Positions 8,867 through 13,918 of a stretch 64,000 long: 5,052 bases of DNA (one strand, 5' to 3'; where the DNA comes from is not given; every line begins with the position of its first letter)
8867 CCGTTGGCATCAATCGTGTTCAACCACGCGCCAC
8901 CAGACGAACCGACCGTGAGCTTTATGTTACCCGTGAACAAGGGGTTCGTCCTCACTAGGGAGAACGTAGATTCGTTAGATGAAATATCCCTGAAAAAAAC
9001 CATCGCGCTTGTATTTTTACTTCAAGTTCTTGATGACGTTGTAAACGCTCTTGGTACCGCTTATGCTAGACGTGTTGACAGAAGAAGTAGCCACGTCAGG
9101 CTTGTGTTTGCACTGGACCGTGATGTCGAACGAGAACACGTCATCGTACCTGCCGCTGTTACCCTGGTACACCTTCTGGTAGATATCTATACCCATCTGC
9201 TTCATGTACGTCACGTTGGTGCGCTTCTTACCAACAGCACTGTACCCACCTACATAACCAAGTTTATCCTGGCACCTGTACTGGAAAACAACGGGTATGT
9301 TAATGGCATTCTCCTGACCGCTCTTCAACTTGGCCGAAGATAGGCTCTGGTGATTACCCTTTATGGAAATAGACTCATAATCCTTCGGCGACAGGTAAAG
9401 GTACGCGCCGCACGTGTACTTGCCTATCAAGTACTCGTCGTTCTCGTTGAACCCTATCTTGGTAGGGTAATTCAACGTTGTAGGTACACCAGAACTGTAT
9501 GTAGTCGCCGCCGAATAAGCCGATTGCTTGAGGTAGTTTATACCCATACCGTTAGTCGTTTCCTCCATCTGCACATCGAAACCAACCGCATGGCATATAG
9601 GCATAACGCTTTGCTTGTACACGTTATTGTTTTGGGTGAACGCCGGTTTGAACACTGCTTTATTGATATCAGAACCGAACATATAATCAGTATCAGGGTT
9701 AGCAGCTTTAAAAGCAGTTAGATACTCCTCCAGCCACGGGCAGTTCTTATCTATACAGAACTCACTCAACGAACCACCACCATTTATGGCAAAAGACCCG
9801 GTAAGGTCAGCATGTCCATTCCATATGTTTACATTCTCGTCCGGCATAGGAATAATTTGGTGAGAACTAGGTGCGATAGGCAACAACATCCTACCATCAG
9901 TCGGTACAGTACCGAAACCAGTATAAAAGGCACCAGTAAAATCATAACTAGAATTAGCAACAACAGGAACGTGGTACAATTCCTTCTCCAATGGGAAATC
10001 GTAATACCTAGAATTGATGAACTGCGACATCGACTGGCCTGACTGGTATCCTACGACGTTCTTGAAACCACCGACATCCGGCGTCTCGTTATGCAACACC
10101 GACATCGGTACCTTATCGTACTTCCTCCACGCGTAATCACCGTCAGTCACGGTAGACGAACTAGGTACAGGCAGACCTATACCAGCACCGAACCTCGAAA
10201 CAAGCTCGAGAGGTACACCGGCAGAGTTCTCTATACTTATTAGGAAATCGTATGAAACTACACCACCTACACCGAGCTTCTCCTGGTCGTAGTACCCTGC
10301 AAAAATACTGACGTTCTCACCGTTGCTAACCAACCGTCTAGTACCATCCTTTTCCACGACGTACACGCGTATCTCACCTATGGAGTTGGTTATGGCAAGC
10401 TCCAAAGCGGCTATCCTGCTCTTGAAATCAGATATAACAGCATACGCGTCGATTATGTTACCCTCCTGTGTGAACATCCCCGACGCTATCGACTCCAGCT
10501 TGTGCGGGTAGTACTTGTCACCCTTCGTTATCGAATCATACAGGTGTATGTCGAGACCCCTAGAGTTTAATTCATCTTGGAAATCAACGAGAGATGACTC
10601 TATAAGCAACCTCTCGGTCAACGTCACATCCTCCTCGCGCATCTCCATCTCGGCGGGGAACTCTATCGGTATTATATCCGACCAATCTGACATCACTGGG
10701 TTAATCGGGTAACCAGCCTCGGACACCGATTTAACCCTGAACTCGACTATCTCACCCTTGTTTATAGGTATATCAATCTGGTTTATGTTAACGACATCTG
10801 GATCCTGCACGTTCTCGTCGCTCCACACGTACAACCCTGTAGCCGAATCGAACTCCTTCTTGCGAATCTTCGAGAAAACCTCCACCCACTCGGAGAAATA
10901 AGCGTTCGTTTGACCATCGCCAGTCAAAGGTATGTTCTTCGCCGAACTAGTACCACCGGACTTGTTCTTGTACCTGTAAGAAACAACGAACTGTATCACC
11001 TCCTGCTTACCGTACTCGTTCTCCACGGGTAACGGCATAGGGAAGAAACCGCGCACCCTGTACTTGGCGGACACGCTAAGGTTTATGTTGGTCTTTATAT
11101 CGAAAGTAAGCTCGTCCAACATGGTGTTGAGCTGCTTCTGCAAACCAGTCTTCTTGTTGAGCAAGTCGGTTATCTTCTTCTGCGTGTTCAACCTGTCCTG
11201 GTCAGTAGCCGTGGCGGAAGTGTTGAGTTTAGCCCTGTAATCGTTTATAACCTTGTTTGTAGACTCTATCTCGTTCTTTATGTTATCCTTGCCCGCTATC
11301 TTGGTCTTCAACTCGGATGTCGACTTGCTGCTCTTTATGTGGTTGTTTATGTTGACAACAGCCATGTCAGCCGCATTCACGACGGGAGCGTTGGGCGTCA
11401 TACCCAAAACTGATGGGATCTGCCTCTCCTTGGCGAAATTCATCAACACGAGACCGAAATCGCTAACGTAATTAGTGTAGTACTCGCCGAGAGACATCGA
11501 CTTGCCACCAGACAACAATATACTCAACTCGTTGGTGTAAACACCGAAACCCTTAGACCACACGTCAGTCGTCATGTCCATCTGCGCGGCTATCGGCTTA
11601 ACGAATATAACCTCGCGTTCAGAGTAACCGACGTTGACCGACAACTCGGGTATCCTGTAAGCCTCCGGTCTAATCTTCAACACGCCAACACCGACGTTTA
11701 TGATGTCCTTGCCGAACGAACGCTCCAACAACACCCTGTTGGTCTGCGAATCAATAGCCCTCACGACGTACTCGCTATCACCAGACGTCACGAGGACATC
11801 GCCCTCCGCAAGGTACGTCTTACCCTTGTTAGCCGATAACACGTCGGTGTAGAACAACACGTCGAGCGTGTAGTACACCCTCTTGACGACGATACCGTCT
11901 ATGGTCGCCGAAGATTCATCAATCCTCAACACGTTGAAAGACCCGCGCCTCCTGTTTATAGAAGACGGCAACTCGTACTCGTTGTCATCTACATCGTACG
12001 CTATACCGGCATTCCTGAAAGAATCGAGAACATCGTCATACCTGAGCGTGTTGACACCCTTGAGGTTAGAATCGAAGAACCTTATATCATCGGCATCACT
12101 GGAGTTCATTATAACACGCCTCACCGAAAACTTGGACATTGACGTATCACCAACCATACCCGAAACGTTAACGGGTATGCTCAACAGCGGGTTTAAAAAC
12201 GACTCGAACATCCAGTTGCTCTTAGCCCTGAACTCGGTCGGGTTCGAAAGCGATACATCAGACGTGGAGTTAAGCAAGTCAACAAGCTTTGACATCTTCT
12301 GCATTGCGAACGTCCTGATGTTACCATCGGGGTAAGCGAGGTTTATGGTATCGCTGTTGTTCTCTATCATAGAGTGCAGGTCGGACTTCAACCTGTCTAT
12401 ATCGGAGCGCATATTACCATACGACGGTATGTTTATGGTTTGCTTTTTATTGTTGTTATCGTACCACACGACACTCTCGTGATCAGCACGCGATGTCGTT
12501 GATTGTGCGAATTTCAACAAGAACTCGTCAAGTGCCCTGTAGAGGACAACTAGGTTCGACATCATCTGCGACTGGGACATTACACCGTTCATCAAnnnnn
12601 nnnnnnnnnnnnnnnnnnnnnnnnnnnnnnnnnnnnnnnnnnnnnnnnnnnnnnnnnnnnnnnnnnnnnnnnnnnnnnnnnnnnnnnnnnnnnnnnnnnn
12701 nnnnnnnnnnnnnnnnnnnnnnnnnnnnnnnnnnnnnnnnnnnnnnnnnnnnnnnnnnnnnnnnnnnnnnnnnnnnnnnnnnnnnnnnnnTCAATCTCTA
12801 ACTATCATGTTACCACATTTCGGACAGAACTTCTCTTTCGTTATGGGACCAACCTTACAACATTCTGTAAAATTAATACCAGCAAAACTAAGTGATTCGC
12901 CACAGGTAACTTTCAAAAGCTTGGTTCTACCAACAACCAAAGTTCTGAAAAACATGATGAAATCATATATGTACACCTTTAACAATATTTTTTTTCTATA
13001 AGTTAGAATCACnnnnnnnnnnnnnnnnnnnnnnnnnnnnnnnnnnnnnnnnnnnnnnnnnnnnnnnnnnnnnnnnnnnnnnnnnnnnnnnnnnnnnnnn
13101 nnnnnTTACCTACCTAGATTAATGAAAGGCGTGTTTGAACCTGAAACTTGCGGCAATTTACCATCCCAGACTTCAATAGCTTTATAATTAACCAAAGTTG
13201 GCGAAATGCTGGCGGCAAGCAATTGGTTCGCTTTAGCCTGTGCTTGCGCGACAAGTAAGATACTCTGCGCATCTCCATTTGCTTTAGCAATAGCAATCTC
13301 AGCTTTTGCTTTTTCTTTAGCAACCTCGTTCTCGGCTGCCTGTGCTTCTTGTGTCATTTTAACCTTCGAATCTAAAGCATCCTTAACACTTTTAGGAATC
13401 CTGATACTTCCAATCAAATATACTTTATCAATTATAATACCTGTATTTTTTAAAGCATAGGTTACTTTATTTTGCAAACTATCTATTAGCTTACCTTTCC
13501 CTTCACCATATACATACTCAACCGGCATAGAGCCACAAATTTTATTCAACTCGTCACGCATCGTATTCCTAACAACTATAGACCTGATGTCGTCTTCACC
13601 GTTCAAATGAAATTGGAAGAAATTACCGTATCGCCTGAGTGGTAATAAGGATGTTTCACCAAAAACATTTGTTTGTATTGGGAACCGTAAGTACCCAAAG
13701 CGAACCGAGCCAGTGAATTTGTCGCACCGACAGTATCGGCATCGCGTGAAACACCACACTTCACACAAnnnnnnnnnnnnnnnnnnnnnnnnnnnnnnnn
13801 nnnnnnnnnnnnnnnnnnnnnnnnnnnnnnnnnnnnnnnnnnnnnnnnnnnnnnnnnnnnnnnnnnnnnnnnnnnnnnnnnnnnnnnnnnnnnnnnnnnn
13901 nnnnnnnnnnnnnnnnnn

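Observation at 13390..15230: Intact TnpB (RuvC triad preserved) embedded in the late structural region and fused to a truncated SPFH gene, bounded by 38-bp direct repeats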

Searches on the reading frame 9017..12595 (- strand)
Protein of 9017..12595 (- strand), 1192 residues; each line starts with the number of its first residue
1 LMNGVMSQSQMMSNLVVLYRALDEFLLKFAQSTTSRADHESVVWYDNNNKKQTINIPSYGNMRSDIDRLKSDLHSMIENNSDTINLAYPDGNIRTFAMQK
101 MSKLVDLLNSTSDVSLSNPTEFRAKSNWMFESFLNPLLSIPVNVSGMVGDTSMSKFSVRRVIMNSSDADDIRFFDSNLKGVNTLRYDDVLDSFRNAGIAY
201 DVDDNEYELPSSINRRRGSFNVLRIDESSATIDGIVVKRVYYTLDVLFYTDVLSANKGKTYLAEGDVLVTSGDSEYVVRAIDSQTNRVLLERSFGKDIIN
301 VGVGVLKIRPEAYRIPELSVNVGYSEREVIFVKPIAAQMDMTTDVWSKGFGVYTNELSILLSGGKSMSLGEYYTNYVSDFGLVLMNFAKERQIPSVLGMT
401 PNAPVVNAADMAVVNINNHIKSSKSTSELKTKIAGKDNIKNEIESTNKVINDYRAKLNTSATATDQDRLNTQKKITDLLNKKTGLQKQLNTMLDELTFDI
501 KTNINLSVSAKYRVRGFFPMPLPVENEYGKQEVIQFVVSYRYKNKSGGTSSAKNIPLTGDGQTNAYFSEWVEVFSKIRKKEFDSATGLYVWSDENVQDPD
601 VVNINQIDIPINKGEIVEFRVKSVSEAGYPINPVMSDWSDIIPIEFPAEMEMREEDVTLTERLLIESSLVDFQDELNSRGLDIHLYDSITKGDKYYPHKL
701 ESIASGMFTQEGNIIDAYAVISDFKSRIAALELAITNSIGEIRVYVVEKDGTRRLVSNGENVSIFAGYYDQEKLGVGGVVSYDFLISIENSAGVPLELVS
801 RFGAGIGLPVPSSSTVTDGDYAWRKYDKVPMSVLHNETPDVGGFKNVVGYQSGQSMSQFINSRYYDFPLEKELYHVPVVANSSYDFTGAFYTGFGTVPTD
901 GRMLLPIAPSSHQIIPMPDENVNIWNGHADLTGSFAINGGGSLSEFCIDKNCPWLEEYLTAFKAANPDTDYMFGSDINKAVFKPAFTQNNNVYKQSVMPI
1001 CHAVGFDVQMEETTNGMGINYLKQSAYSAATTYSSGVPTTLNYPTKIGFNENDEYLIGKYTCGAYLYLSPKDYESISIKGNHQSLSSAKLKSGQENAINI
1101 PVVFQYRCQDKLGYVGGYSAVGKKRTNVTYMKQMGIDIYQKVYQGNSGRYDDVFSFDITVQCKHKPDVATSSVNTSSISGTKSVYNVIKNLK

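Call 62: search_protein_families(library=phrogs, proteins=[window:9017-12595:-], max_evalue=0.001)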
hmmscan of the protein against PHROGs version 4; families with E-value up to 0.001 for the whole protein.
window:9017-12595:- (1192 aa): 1 family
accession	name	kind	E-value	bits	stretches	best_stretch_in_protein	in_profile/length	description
phrog_29329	-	unknown function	6.9e-110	369.4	2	38-800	40-798/1092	-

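Call 93: search_protein_families(library=pfam, proteins=[window:9017-12595:-], max_evalue=0.001)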
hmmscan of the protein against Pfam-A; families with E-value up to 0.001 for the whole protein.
window:9017-12595:- (1192 aa): 0 families

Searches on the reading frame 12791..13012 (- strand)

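Call 3: search_protein_families(library=pfam, proteins=[window:12791-13012:-], max_evalue=0.01)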
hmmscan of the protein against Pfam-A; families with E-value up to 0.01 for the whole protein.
window:12791-13012:- (73 aa): 2 families
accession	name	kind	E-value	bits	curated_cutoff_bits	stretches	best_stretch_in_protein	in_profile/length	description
PF02150.21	Zn_ribbon_RPB9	-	0.0016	18.7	25.2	1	61-70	2-11/36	RNA polymerases M/15 Kd subunit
PF13240.11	Zn_Ribbon_1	-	0.0092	16.2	25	0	60-68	13-21/23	zinc-ribbon domain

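Call 62: search_protein_families(library=phrogs, proteins=[window:12791-13012:-], max_evalue=0.001)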
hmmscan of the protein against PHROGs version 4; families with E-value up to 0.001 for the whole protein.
window:12791-13012:- (73 aa): 0 families

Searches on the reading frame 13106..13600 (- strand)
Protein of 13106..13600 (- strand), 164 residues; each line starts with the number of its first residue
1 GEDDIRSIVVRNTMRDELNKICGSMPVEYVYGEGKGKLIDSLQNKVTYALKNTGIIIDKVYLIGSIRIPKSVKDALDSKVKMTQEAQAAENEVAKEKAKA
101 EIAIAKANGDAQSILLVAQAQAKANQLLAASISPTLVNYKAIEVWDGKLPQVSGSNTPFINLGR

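Call 10: find_related_loci(query=window:13106-13600:-, collection=viral_contigs, flank=8000)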
Query window:13106-13600:- (164 aa) in viral_contigs; peptide patterns used: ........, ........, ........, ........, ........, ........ (x = any residue, [..] = any of these).
56 stretches matched a pattern; 11 encode a relative of the query (tblastn E <= 1e-3); 11 distinct loci.
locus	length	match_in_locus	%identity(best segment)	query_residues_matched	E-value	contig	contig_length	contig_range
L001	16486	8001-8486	46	1-162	3e-43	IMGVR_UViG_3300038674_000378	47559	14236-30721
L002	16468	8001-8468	40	1-156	5e-34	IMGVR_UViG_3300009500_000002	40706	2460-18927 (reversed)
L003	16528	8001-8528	38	1-162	7e-32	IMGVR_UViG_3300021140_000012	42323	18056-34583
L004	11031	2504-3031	37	1-162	5e-32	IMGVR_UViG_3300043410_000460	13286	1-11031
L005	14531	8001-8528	38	1-162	7e-32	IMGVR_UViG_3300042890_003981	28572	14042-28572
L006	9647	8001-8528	38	1-162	7e-32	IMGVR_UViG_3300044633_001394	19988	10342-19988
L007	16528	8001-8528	38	1-162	7e-32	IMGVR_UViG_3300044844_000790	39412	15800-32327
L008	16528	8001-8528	38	1-162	7e-32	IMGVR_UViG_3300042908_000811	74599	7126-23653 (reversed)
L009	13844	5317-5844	36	1-162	5e-30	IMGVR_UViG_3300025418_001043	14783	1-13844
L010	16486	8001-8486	39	1-164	6e-36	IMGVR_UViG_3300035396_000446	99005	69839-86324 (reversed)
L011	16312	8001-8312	28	70-164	1e-4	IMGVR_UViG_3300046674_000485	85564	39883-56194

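Call 57: find_homologous_proteins(query=window:13106-13597:-, max_evalue=1e-10)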
Query window:13106-13597:- (163 aa): 71 proteins with E <= 1e-10 among 195 candidates.
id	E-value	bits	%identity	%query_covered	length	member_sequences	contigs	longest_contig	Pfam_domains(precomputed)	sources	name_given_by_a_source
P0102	2.2e-96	338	100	100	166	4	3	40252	PF01145.32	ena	-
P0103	6.0e-67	242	75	99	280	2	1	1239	PF01145.32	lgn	-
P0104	5.6e-64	233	75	100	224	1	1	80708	PF01145.32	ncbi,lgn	-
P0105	6.6e-60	219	67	99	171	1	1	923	PF01145.32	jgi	jgi:regulator of protease activity HflC (stomatin/prohibitin superfamily)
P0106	1.2e-59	219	67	99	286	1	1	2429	PF01145.32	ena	-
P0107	1.4e-58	215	64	99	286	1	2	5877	PF01145.32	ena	-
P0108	1.5e-58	215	68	99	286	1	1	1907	PF01145.32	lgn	-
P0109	1.5e-57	212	65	99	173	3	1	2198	PF01145.32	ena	-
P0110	4.6e-57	210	66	99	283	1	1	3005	PF01145.32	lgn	-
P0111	4.9e-57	210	63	99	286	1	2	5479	PF01145.32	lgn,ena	-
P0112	1.1e-55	206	60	99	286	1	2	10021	PF01145.32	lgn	-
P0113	3.1e-55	204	63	99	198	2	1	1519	PF01145.32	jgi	-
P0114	2.4e-54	201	64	98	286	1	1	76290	PF01145.32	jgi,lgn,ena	jgi:regulator of protease activity HflC (stomatin/prohibitin superfamily)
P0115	4.4e-54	201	61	100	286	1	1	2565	PF01145.32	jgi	jgi:regulator of protease activity HflC (stomatin/prohibitin superfamily)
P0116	5.5e-54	200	66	93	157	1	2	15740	PF01145.32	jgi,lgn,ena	jgi:regulator of protease activity HflC (stomatin/prohibitin superfamily)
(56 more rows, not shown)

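Call 59: find_encoding_contigs(protein=P0104, flank=7000, max_places=3)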
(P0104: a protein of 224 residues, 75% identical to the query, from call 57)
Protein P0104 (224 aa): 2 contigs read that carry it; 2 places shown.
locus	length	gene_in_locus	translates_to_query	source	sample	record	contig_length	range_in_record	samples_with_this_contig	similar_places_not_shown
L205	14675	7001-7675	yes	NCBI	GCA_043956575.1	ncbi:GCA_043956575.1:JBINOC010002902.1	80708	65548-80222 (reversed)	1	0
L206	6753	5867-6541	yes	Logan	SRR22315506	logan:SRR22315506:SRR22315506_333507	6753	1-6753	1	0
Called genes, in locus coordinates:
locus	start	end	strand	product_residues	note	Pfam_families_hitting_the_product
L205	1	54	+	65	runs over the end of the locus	-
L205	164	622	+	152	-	-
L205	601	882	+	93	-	-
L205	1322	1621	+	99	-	-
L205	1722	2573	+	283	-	PF13495:Phage_int_SAM_4, PF00589:Phage_integrase, PF22823:MrpR_C_cat (weak)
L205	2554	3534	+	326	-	PF12684:DUF3799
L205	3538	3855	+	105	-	-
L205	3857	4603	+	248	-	-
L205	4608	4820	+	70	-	-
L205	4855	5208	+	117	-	-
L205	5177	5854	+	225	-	-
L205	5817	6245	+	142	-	-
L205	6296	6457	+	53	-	-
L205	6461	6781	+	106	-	-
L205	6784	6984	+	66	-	-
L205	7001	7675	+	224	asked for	PF01145:Band_7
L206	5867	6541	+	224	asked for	PF01145:Band_7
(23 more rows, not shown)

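Call 61: search_protein_families(library=ncbifam, proteins=[window:13106-13597:-], max_evalue=0.01)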
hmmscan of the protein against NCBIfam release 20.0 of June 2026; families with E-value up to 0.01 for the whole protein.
window:13106-13597:- (163 aa): 1 family
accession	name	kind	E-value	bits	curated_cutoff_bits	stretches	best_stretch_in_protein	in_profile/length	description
TIGR01933.1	hflK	equivalog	3.4e-07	29.9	159.4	1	9-122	88-199/261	FtsH protease activity modulator HflK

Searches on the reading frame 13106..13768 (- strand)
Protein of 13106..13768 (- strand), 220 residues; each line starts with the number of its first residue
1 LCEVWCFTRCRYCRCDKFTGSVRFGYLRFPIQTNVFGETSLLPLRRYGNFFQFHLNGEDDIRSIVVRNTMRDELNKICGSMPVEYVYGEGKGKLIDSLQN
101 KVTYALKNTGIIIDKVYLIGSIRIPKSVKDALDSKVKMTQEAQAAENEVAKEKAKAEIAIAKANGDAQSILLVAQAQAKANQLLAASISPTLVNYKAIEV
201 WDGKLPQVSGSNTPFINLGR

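Call 3: search_protein_families(library=pfam, proteins=[window:13106-13768:-], max_evalue=0.01)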
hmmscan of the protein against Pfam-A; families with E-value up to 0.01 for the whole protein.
window:13106-13768:- (220 aa): 3 families
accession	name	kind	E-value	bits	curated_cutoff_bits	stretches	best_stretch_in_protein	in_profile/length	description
PF01145.31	Band_7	-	2.2e-11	44.6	23.6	1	65-152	90-175/176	SPFH domain / Band 7 family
PF09325.15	Vps5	-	0.004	17.2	27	1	122-162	117-157/236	Vps5 C terminal like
PF13421.11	Band_7_1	-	0.0087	16.1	24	0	65-139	136-210/211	SPFH domain-Band 7 family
